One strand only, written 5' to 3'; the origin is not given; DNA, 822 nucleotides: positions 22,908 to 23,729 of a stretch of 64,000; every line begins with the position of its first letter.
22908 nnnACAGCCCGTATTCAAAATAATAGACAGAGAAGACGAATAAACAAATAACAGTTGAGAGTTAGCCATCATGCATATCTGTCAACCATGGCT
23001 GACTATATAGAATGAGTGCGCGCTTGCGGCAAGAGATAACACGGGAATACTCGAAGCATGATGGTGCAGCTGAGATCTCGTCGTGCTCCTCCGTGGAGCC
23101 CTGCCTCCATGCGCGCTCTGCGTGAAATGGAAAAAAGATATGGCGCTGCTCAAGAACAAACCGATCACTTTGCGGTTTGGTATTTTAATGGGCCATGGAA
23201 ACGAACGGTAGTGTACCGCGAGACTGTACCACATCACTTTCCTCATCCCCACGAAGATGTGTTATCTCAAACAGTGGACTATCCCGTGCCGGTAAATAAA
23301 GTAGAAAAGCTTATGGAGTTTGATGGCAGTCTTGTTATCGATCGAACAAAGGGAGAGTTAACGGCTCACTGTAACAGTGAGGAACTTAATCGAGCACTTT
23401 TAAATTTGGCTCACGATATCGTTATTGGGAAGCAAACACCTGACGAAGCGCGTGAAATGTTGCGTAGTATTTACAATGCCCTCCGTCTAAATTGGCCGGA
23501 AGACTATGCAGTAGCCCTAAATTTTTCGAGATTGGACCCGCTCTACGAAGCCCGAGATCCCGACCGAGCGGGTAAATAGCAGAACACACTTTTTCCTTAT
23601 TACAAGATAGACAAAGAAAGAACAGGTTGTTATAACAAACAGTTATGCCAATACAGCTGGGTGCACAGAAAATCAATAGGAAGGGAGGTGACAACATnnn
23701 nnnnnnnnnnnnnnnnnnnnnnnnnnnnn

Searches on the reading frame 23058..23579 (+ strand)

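Call 53: search_protein_families(library=pfam, proteins=[window:23058-23579:+], max_evalue=1)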
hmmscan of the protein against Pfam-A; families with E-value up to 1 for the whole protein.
window:23058-23579:+ (173 aa): 2 families
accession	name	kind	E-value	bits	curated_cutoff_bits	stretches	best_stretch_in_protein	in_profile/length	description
PF02895.20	H-kinase_dim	-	0.28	12.1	23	0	77-98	6-27/68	Signal transducing histidine kinase, homodimeric domain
PF19533.4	Rab3-GAP_cat_C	-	0.28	11.4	27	1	16-64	127-174/203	Rab3 GTPase-activating protein catalytic subunit C-terminal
